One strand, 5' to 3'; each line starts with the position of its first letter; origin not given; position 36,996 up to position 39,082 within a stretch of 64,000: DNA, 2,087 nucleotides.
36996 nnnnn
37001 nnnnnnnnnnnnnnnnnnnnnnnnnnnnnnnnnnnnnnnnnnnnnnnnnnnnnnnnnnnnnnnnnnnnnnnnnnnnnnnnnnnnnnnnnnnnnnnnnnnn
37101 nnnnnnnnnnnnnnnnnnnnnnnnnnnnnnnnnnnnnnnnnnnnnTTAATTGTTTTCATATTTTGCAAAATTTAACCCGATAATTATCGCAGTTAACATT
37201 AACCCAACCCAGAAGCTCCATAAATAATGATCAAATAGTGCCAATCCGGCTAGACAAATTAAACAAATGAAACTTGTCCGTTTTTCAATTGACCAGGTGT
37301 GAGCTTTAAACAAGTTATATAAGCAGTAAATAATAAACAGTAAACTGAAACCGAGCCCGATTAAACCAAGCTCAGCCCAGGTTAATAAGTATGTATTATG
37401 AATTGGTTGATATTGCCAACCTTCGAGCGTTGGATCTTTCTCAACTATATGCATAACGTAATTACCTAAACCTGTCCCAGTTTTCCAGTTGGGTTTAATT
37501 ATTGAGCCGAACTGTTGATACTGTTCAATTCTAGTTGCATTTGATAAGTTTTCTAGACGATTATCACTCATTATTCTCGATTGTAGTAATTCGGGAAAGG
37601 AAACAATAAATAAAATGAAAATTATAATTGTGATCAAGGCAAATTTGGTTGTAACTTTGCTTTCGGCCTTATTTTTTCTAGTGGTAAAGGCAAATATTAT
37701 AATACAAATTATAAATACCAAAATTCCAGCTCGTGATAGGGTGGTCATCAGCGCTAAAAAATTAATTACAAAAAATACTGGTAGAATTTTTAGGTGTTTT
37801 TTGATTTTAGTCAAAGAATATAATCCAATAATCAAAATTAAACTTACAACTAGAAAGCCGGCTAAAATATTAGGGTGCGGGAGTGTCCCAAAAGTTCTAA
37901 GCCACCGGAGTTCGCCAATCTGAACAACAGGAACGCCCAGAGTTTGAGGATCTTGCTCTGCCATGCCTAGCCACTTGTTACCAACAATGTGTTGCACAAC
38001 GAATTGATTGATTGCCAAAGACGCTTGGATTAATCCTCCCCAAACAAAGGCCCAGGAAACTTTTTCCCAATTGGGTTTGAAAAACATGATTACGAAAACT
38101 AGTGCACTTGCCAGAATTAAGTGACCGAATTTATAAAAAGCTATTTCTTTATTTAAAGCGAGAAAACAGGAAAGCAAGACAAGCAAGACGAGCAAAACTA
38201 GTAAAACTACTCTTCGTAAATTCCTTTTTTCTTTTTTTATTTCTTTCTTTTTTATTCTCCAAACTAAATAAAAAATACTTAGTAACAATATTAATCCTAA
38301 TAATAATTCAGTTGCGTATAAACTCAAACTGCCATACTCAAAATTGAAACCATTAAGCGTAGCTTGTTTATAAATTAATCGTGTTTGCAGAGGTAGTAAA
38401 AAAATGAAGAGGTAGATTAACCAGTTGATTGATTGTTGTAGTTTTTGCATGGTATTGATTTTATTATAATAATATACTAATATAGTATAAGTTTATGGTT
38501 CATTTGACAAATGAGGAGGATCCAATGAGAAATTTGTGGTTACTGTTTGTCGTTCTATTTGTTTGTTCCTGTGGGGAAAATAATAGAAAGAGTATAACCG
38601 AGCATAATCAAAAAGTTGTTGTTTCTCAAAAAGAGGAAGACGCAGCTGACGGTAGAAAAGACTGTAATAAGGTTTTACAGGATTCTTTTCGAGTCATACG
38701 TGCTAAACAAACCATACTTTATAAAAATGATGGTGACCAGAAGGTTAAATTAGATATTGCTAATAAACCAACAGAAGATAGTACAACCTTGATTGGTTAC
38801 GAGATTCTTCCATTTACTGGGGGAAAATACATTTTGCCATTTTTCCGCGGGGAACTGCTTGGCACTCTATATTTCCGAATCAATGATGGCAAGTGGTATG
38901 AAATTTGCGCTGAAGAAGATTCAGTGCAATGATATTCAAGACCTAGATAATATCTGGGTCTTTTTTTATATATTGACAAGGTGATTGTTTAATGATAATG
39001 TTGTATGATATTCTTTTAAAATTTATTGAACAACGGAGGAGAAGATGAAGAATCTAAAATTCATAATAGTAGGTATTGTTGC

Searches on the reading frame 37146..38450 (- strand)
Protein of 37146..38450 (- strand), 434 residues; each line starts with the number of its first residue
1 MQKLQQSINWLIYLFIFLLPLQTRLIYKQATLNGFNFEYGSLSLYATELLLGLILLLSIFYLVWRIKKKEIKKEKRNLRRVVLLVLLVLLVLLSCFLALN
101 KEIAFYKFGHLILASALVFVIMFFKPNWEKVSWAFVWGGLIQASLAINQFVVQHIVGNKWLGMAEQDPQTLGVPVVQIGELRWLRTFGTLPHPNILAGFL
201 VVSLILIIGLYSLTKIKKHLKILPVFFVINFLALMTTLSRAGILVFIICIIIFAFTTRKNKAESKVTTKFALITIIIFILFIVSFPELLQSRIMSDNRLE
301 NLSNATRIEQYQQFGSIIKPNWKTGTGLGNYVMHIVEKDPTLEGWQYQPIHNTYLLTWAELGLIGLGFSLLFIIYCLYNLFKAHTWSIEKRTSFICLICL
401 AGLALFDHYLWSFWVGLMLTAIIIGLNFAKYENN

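Call 17: search_protein_families(library=ncbifam, proteins=[window:37146-38450:-], max_evalue=0.1)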
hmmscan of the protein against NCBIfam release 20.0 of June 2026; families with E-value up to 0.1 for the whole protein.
window:37146-38450:- (434 aa): 4 families
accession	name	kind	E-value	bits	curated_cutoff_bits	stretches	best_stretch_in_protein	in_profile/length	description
TIGR03097.1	PEP_O_lig_1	hypoth_equivalog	6.4e-09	35.1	188.1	1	192-385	166-350/408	putative O-glycosylation ligase, exosortase A system-associated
TIGR04370.1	glyco_rpt_poly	subfamily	3.3e-07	29.7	40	1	193-290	140-232/396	oligosaccharide repeat unit polymerase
NF045937.1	MSC_0624_12TM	equivalog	0.0032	16.1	70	1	7-154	247-395/445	MSC_0624 family F1-like ATPase-associated membrane protein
NF037933.1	EpaQ_fam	subfamily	0.0088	15.3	100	1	344-419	292-368/377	EpaQ family protein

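Call 46: find_related_loci(query=A4, collection=genome_contigs, flank=8000)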
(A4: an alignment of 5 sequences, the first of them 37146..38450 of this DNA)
Query A4 (434 aa) in genome_contigs; peptide patterns used: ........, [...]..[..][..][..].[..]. (x = any residue, [..] = any of these).
227 stretches matched a pattern; 129 encode a relative of the query (tblastn E <= 1e-3); the best 80 are kept; 80 distinct loci.
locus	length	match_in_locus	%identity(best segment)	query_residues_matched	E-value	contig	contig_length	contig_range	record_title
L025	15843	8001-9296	50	1-430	7e-135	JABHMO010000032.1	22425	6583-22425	MAG: Candidatus Falkowbacteria bacterium isolate SI037S2_bin7 k141_965344, whole genome shotgun sequence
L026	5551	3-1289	52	2-425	2e-134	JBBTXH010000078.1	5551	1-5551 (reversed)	MAG: Patescibacteria group bacterium isolate H51-bin326_1 H51_bin326_1_000000000078, whole genome shotgun sequence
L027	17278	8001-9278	58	1-426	7e-148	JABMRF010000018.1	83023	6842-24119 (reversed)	MAG: Candidatus Kuenenbacteria bacterium isolate bin.190 k141_1763447, whole genome shotgun sequence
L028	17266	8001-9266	50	1-426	3e-108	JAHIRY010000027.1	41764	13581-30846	MAG: Patescibacteria group bacterium isolate MM_PC_MetaG.mb.147 MM_PC_MetaG.mb.147_k141_1126563, whole genome shotgun se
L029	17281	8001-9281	61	1-426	1e-155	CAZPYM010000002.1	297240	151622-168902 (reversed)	MAG TPA_asm: uncultured Gammaproteobacteria bacterium isolate SRP178699_co1_170 genome assembly, contig: NODE_7_length_2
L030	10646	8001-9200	42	22-423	3e-89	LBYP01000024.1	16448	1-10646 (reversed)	MAG: Parcubacteria group bacterium GW2011_GWA2_40_23 UT91_C0024, whole genome shotgun sequence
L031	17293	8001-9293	41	1-421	3e-82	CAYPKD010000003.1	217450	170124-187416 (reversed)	MAG TPA_asm: uncultured Gammaproteobacteria bacterium isolate binchicken_co334_146 genome assembly, contig: NODE_31_leng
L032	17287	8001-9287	38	2-426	6e-76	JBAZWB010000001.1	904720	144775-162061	MAG: Patescibacteria group bacterium isolate SO_2017_GW1_267 NODE_26_length_904720_cov_3.416747_OW334_2017, whole genome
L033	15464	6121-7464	35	1-423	9e-74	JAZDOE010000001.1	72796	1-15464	MAG: Candidatus Falkowbacteria bacterium isolate MEGAHIT-group-0.750 k141_4304530, whole genome shotgun sequence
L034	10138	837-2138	35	2-431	4e-71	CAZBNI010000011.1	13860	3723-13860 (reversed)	MAG TPA_asm: uncultured Gammaproteobacteria bacterium isolate binchicken_co19_652 genome assembly, contig: NODE_7312_len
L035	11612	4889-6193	36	1-427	1e-69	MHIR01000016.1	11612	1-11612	MAG: Candidatus Buchananbacteria bacterium RIFCSPLOWO2_02_FULL_46_11b rifcsplowo2_02_scaffold_18237, whole genome shotgu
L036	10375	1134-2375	38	11-432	5e-69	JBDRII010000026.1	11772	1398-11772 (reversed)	MAG: Patescibacteria group bacterium isolate MEGAHIT-group-1.58 k141_9797842, whole genome shotgun sequence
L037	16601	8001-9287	35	1-419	1e-67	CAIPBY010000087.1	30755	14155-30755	MAG: Candidatus Buchananbacteria bacterium isolate MJ120702A_bin-902 genome assembly, contig: bin-902:087/101, whole gen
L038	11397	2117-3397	35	2-426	3e-67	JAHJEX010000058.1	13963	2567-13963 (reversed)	MAG: Patescibacteria group bacterium isolate Modern_marine_glass_biofilm.mb.144 Modern_marine_gla.mb.144_k141_721447, wh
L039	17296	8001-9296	37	1-422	4e-65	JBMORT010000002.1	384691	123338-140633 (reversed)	MAG: Patescibacteria group bacterium isolate Betzabe_MAG187 MAG187_2, whole genome shotgun sequence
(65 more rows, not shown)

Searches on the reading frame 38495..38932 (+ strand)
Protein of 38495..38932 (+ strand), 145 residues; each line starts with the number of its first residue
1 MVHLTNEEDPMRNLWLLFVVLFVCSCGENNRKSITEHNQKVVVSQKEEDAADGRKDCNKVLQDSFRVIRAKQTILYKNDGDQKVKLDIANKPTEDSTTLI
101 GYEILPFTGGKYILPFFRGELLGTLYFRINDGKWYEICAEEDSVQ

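Call 17: search_protein_families(library=ncbifam, proteins=[window:38495-38932:+], max_evalue=0.1)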
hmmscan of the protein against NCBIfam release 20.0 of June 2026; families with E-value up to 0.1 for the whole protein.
window:38495-38932:+ (145 aa): 1 family
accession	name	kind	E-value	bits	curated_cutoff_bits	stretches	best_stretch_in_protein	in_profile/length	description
NF052320.1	Cbp1_fam_LP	subfamily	0.011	15.3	90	1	16-82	8-78/286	Cbp1 family collagen-binding glycoprotein adhesin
